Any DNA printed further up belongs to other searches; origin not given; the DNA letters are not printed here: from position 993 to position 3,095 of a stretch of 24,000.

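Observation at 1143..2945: Opp/Dpp-type substrate-binding lipoprotein looks like a circular permutation of the family-5 fold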

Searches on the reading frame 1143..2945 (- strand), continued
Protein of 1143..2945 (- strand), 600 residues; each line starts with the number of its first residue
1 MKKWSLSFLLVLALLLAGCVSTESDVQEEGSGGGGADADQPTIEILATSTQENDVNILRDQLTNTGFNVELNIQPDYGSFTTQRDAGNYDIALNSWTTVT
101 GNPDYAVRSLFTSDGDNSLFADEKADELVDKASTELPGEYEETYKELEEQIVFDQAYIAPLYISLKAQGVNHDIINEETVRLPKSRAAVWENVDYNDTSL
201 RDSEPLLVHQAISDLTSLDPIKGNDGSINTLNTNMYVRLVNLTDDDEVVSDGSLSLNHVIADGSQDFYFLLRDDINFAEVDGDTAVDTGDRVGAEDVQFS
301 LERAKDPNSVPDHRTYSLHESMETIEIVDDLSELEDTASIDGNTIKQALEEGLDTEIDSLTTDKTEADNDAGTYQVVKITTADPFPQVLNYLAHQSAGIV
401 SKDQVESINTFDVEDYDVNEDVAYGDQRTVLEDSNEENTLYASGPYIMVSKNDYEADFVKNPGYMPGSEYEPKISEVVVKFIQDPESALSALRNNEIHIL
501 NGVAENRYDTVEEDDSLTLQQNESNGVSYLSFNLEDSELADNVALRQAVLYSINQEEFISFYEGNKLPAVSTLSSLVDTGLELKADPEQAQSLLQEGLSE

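Call 7: find_homologous_proteins(query=window:1143-2945:-)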
Query window:1143-2945:- (600 aa): 1437 proteins with E <= 0.001 among 8000 candidates; the best 120 are listed.
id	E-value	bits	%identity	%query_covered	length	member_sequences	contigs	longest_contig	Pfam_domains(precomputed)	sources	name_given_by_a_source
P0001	0.0e+0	1280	98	100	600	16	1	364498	PF00496.28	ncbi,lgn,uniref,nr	ncbi:ABC transporter substrate-binding protein [Oceanobacillus neutriphilus]|uniref:Peptide ABC tran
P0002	0.0e+0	1198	91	100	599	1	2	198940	PF00496.28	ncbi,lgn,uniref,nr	ncbi:ABC transporter substrate-binding protein [Oceanobacillus sp. J11TS1]|uniref:ABC transporter su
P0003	0.0e+0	1017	77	100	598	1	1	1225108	PF00496.28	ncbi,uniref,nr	ncbi:ABC transporter substrate-binding protein [Gracilibacillus phocaeensis]|uniref:ABC transporter 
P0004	0.0e+0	1017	77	100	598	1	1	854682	PF00496.28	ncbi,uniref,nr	ncbi:ABC transporter substrate-binding protein [Gracilibacillus timonensis]|uniref:ABC transporter s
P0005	0.0e+0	1016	77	100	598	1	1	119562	PF00496.28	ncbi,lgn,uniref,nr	ncbi:ABC transporter substrate-binding protein [Amphibacillus sediminis]|uniref:ABC transporter subs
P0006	0.0e+0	1014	77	100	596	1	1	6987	PF00496.28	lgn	-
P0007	2.1e-297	1006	76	100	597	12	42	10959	PF00496.28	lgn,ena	-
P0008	1.8e-295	999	75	100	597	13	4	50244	PF00496.28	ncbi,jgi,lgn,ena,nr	ncbi:MAG TPA: hypothetical protein GXZ58_01285 [Bacilli bacterium]|nr:hypothetical protein [Bacilli 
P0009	4.7e-295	998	75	100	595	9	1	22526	PF00496.28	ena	-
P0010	9.5e-293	990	75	99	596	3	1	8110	PF00496.28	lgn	-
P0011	2.3e-292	989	77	100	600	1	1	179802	PF00496.28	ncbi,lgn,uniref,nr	ncbi:peptide/nickel transport system substrate-binding protein [Amphibacillus marinus]|uniref:Peptid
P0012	1.7e-291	986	74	99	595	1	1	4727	PF00496.28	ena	-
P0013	2.8e-291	985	74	99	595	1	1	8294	PF00496.28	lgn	-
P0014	1.4e-290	983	74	99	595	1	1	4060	PF00496.28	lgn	-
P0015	1.0e-287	974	74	100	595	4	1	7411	PF00496.28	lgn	-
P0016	2.1e-287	973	74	100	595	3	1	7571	PF00496.28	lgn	-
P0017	1.7e-285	966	73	100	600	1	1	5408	PF00496.28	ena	-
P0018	2.1e-284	963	73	100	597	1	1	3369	PF00496.28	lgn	-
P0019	3.1e-284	962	75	97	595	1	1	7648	PF00496.28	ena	-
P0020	2.1e-283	959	74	99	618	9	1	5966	PF00496.28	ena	-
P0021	1.3e-282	957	74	99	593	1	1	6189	PF00496.28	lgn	-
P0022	7.9e-282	954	73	99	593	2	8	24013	PF00496.28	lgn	-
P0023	3.0e-281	952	73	96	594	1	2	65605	PF00496.28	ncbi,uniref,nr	ncbi:hypothetical protein CIL05_20880 [Virgibacillus profundi]|uniref:Solute-binding protein family 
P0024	3.7e-281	952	72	99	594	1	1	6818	PF00496.28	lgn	-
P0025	5.9e-281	951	73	99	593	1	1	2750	PF00496.28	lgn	-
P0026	6.0e-281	951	73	99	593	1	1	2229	PF00496.28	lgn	-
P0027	1.1e-280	950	73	99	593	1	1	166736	PF00496.28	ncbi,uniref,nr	ncbi:ABC transporter substrate-binding protein [Oceanobacillus indicireducens]|uniref:Peptide ABC tr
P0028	1.4e-280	950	73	99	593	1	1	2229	PF00496.28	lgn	-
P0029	3.8e-280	949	73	99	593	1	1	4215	PF00496.28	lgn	-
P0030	9.3e-280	947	74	97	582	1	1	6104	PF00496.28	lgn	-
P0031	1.0e-279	947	73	99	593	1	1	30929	PF00496.28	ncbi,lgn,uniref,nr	ncbi:ABC transporter substrate-binding protein [Oceanobacillus sp. AG]|uniref:ABC transporter substr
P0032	1.2e-279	947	73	99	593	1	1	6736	PF00496.28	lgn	-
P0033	1.5e-279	947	73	99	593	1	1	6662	PF00496.28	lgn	-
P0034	1.5e-279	947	73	99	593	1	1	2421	PF00496.28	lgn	-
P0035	2.9e-279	946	74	97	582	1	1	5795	PF00496.28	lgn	-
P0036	3.8e-279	945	74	97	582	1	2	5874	PF00496.28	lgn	-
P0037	4.6e-279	945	73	100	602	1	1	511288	PF00496.28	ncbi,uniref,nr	ncbi:ABC transporter substrate-binding protein [Gracilibacillus sp. S3-1-1]|uniref:ABC transporter s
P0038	5.3e-279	945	73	98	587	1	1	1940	PF00496.28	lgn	-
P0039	5.3e-279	945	73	99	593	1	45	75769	PF00496.28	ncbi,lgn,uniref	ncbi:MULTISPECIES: ABC transporter substrate-binding protein [unclassified Oceanobacillus]|uniref:AB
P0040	7.1e-279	944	73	99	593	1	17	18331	PF00496.28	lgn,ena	-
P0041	1.9e-278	943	74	97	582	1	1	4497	PF00496.28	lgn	-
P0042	2.2e-278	943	74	97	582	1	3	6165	PF00496.28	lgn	-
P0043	3.0e-278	942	73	99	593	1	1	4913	PF00496.28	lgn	-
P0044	4.3e-278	942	72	99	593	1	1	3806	PF00496.28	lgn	-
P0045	6.3e-278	941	74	97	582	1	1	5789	PF00496.28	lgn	-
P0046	8.0e-278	941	74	97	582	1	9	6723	PF00496.28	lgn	-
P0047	1.1e-277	940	74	97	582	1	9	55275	PF00496.28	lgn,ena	-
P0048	4.3e-277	938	78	90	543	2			PF00496.28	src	-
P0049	1.6e-276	937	73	99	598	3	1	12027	PF00496.28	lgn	-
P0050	1.5e-274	930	73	96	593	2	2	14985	PF00496.28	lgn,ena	-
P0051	2.4e-272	923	73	96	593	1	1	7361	PF00496.28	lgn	-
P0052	1.5e-271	920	71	99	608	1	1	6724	PF00496.28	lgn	-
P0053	4.3e-271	919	69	100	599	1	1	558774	PF00496.28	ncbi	ncbi:ABC transporter substrate-binding protein [Ferdinandcohnia sp. Marseille-Q9671]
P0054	6.0e-270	915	71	99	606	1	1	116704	PF00496.28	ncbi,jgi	-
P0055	1.2e-269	914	71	99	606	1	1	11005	PF00496.28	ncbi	-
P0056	2.1e-269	913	70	100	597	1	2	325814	PF00496.28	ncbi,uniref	ncbi:ABC transporter substrate-binding protein [Neobacillus vireti]|uniref:ABC transporter substrate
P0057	2.8e-269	913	70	100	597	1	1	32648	PF00496.28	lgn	-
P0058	5.6e-269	912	71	99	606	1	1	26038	PF00496.28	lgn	-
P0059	7.0e-269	911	70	97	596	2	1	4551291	PF00496.28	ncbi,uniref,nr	ncbi:ABC transporter substrate-binding protein [Bacillus sinesaloumensis]|uniref:ABC transporter sub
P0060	9.7e-269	911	70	100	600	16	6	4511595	PF00496.28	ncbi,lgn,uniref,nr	ncbi:ABC transporter substrate-binding protein [Viridibacillus sp. FSL R5-0477]|uniref:RGD-containin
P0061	1.4e-268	910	69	100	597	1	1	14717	PF00496.28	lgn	-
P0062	4.1e-268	909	69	100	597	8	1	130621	PF00496.28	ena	-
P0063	6.2e-268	908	69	100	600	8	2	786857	PF00496.28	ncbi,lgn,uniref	ncbi:ABC transporter substrate-binding protein [Viridibacillus arvi]|uniref:ABC transporter substrat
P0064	1.5e-267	907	70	100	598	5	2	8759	PF00496.28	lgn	-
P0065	5.3e-267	905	69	100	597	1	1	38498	PF00496.28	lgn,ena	-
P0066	2.2e-266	903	68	100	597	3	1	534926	PF00496.28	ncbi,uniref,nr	ncbi:ABC transporter substrate-binding protein [Bacillus sp. FJAT-29814]|uniref:ABC transporter subs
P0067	5.8e-266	902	69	100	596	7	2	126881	PF00496.28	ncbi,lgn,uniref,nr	ncbi:ABC transporter substrate-binding protein [Rossellomorea aquimaris]|uniref:Solute-binding prote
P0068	1.4e-265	900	69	99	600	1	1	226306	PF00496.28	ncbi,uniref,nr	ncbi:hypothetical protein JFL43_07745 [Viridibacillus sp. YIM B01967]|uniref:Solute-binding protein 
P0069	2.6e-265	900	69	97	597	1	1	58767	PF00496.28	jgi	jgi:peptide/nickel transport system substrate-binding protein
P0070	1.4e-262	891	68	100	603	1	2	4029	PF00496.28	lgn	-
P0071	1.1e-261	888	67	99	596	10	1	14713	PF00496.28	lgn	-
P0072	6.5e-260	882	68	99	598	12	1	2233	PF00496.28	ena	-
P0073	1.4e-259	881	68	99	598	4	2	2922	PF00496.28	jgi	jgi:peptide/nickel transport system substrate-binding protein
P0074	1.9e-256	870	68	100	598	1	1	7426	PF00496.28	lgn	-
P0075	9.9e-255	865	66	100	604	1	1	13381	PF00496.28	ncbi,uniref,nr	ncbi:ABC transporter substrate-binding protein [Sporosarcina sp. ACRSL]|uniref:ABC transporter subst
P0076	8.2e-251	852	66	99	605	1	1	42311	PF00496.28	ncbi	-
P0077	8.2e-251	852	66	99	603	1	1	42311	PF00496.28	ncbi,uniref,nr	ncbi:ABC transporter substrate-binding protein [Psychrobacillus antarcticus]|uniref:ABC transporter 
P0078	2.0e-250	850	66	96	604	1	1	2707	PF00496.28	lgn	-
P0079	2.0e-250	850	66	96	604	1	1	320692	PF00496.28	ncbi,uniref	ncbi:ABC transporter substrate-binding protein [Sporosarcina koreensis]|uniref:ABC transporter subst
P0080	9.1e-250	848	65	100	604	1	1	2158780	PF00496.28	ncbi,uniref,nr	ncbi:ABC transporter substrate-binding protein [Saccharococcus sp. Marseille-Q5394]|uniref:ABC trans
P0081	9.1e-250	848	65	99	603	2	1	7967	PF00496.28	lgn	-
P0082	1.1e-249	848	66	97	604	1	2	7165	PF00496.28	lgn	-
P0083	1.3e-249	848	65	100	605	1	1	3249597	PF00496.28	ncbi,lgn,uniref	ncbi:ABC transporter substrate-binding protein [Sporosarcina sp. FSL W8-0480]|uniref:ABC transporter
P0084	4.2e-249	846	66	99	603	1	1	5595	PF00496.28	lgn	-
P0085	5.0e-249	846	66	96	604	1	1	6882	PF00496.28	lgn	-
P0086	6.9e-249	845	66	99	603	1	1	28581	PF00496.28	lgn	-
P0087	7.4e-249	845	66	99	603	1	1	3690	PF00496.28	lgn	-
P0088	7.6e-249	845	66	96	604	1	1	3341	PF00496.28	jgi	jgi:peptide/nickel transport system substrate-binding protein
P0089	8.3e-249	845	66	96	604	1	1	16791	PF00496.28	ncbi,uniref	ncbi:ABC transporter substrate-binding protein [Sporosarcina sp. SAFN-015]|uniref:ABC transporter su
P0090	8.6e-249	845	66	99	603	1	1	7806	PF00496.28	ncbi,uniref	ncbi:ABC transporter substrate-binding protein [Psychrobacillus psychrotolerans]|uniref:ABC transpor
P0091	1.0e-248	845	65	99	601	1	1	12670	PF00496.28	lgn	-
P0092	1.0e-248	845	65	99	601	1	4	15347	PF00496.28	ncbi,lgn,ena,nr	ncbi:MAG: ABC transporter substrate-binding protein [Niallia nealsonii]|nr:ABC transporter substrate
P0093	1.4e-248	844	66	99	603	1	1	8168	PF00496.28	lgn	-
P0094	1.5e-248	844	65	99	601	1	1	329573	PF00496.28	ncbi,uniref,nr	ncbi:ABC transporter substrate-binding protein [Niallia circulans]|uniref:Solute-binding protein fam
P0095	1.7e-248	844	66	96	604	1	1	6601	PF00496.28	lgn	-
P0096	1.7e-248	844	65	99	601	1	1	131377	PF00496.28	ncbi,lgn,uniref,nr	ncbi:ABC transporter substrate-binding protein [Niallia alba]|uniref:ABC transporter substrate-bindi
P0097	1.7e-248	844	65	99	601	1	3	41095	PF00496.28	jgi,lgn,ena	-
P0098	2.1e-248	844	66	99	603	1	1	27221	PF00496.28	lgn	-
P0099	2.1e-248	844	66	99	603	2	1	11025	PF00496.28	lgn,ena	-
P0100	2.2e-248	844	66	99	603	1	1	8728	PF00496.28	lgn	-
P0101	2.2e-248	844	66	99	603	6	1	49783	PF00496.28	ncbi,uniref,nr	ncbi:ABC transporter substrate-binding protein [Bacillus sp. Cr_A10]|uniref:ABC transporter substrat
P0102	2.3e-248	844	65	99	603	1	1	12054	PF00496.28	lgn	-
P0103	2.5e-248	844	65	99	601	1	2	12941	PF00496.28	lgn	-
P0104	2.7e-248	843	66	99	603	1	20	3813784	PF00496.28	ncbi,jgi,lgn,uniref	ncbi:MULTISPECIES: ABC transporter substrate-binding protein [unclassified Psychrobacillus]|uniref:A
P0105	3.0e-248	843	65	99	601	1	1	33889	PF00496.28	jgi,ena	-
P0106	3.3e-248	843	66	96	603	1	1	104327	PF00496.28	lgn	-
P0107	3.4e-248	843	65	99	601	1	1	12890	PF00496.28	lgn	-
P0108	4.0e-248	843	64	100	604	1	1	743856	PF00496.28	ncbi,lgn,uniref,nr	ncbi:ABC transporter substrate-binding protein [Sporosarcina luteola]|uniref:ABC transporter substra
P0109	4.1e-248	843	65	99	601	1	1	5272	PF00496.28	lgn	-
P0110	4.6e-248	843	65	99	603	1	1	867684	PF00496.28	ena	-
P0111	4.7e-248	843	65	99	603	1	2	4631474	PF00496.28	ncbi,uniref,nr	ncbi:hypothetical protein FQ087_21265 [Sporosarcina sp. ANT_H38]|uniref:ABC transporter substrate-bi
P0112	4.9e-248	843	66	99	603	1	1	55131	PF00496.28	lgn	-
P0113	5.2e-248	843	65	99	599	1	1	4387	PF00496.28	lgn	-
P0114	5.6e-248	842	65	99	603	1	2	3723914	PF00496.28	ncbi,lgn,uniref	ncbi:ABC transporter substrate-binding protein [Psychrobacillus psychrotolerans]|uniref:ABC transpor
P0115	5.9e-248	842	65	99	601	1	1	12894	PF00496.28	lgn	-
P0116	5.9e-248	842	65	99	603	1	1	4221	PF00496.28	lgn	-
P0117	6.1e-248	842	65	99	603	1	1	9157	PF00496.28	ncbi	-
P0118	6.2e-248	842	65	97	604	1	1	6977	PF00496.28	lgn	-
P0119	6.7e-248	842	65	99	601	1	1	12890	PF00496.28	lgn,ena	-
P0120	9.3e-248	842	66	97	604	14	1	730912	PF00496.28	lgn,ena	-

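Call 12: list_cluster_members(proteins=[P0001, P0060, window:1143-2945:-])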
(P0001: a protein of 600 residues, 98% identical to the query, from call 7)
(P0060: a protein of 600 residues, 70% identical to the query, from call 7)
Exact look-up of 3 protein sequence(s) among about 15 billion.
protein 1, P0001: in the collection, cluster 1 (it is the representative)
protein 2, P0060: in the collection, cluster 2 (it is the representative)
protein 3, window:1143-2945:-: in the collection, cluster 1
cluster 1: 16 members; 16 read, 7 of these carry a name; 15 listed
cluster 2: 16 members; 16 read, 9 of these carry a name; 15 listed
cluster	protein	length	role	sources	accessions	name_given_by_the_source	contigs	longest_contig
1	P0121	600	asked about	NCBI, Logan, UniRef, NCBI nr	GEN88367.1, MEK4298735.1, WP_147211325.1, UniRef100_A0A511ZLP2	ABC transporter substrate-binding protein [Oceanobacillus sp. FSL W8-0428] | Peptide ABC transporter substrate-binding protein n=1 Tax=Oceanobacillus sojae ... | ABC transporter substrate-binding protein [Oceanobacillus sojae]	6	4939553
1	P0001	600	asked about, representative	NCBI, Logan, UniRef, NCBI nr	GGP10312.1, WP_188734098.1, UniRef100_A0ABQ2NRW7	ABC transporter substrate-binding protein [Oceanobacillus neutriphilus] | Peptide ABC transporter substrate-binding protein n=1 Tax=Oceanobacillus neutriphilus ...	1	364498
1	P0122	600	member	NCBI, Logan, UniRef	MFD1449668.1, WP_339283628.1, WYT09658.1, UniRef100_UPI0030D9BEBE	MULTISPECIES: ABC transporter substrate-binding protein [Oceanobacillus] | ABC transporter substrate-binding protein n=1 Tax=Oceanobacillus TaxID=182709 ...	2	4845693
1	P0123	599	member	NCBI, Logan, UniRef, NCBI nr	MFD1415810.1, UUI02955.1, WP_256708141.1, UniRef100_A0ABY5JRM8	ABC transporter substrate-binding protein [Oceanobacillus jeddahense] | ABC transporter substrate-binding protein n=1 Tax=Oceanobacillus jeddahense TaxID=1462527 ...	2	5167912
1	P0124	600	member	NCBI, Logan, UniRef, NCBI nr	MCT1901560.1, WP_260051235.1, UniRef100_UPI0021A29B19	ABC transporter substrate-binding protein [Oceanobacillus sojae] | ABC transporter substrate-binding protein n=1 Tax=Oceanobacillus sojae TaxID=582851 ...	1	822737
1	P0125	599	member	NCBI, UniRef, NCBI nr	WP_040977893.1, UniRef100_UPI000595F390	ABC transporter substrate-binding protein [Oceanobacillus jeddahense] | ABC transporter substrate-binding protein n=1 Tax=Oceanobacillus jeddahense TaxID=1462527 ...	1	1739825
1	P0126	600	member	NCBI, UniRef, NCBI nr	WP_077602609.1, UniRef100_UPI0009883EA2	ABC transporter substrate-binding protein [Oceanobacillus sojae] | ABC transporter substrate-binding protein n=1 Tax=Oceanobacillus sojae TaxID=582851 ...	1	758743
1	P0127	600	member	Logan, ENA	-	-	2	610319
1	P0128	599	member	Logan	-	-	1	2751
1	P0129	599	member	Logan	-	-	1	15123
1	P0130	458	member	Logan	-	-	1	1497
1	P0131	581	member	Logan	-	-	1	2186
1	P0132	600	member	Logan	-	-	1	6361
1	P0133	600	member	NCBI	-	-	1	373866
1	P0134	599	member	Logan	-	-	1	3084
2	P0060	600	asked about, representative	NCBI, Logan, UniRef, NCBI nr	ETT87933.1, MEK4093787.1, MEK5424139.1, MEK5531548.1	ABC transporter substrate-binding protein [Viridibacillus sp. FSL R5-0477] | RGD-containing lipoprotein n=1 Tax=Viridibacillus arenosi FSL R5-213 TaxID=1227360 ... | ABC transporter substrate-binding protein [Viridibacillus arenosi]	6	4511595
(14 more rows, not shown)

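Call 17: search_protein_representatives(protein=window:1143-2945:-)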
Query: 600 residues. Proteins with E-value up to 0.001 (for the whole library): 1437; up to 1e-10: 148; up to 1e-30: 48. The best 150 are listed.
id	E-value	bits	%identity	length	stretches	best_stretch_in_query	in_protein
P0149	2.9e-208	709.6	58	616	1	2-596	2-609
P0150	9.3e-165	566.0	49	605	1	2-591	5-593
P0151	7.7e-161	553.1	48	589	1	6-595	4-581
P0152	1.3e-151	522.6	45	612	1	1-595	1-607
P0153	4.0e-147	507.8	43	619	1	5-597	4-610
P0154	6.8e-147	507.0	49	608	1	8-577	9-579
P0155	1.1e-144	499.7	43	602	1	11-595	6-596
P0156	1.4e-142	492.8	45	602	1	8-596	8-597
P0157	1.0e-136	473.5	44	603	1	6-595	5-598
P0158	3.3e-132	458.6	44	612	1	13-581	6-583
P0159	1.1e-131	456.8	47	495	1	45-492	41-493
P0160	1.8e-127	442.9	39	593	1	8-591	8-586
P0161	7.2e-126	437.6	74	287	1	6-280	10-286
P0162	2.4e-121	422.7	40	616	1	9-590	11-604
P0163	1.4e-120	420.1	41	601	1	12-579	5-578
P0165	3.5e-117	408.9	40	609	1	15-582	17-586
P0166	3.1e-114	399.2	39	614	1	2-591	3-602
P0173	2.5e-84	300.5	33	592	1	22-594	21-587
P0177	3.9e-76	273.5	30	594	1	9-591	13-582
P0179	3.2e-69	250.6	32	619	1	6-583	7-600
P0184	5.6e-46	173.9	38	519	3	39-178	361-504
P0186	3.3e-45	171.4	31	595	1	44-574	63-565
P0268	9.9e-12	60.8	26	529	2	452-573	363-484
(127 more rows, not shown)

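Call 20: list_cluster_members(proteins=[P0149, P0152, P0155, P0160, P0166, P0173, P0177, P0179, P0186, P0184])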
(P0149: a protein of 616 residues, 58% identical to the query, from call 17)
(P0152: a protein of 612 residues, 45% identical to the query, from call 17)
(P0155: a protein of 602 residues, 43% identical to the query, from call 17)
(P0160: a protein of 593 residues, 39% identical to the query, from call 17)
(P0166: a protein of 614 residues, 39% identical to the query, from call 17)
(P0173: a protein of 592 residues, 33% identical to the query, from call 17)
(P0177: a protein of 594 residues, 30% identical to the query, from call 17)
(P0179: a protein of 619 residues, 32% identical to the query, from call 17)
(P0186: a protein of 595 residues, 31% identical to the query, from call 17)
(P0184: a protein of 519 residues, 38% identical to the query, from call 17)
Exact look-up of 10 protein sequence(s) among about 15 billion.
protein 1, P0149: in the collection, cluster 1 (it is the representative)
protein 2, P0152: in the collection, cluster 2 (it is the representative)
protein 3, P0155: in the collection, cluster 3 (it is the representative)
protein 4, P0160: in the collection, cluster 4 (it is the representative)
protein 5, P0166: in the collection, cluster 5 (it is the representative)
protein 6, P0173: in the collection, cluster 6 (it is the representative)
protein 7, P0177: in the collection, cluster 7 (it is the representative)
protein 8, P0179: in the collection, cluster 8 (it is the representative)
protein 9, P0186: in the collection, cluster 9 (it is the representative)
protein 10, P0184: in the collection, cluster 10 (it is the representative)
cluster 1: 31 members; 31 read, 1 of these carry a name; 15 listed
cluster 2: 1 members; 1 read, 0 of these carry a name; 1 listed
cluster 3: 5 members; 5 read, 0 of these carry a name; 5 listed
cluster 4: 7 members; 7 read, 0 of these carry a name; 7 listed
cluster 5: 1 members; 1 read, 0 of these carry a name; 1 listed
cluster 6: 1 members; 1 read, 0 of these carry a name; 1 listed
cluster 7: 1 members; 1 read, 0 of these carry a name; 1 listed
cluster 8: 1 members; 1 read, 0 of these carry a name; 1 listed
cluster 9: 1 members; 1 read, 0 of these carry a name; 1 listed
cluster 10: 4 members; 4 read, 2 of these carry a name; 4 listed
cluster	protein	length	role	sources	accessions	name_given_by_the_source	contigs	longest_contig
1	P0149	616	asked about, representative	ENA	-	-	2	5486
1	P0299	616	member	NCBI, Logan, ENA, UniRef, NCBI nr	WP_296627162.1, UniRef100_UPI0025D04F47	ABC transporter substrate-binding protein [uncultured Negativibacillus sp.] | ABC transporter substrate-binding protein n=1 Tax=uncultured Negativibacillus sp. ...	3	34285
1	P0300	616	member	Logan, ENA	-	-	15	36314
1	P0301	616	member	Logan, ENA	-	-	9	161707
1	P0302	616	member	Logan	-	-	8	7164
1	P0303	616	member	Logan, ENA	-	-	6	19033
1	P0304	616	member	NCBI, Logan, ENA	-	-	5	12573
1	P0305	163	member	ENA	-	-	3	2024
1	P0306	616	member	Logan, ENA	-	-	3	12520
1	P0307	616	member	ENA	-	-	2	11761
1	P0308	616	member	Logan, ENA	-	-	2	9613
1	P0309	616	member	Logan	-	-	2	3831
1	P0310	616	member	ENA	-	-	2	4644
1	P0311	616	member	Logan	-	-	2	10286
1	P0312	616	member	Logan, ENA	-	-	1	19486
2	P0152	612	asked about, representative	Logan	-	-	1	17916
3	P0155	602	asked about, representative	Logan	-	-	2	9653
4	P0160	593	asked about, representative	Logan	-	-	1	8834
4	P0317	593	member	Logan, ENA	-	-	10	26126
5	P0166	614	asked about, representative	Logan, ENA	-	-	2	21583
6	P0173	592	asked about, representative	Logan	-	-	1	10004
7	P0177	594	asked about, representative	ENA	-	-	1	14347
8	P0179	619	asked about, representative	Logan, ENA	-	-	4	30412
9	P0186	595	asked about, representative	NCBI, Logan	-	-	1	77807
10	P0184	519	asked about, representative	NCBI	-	-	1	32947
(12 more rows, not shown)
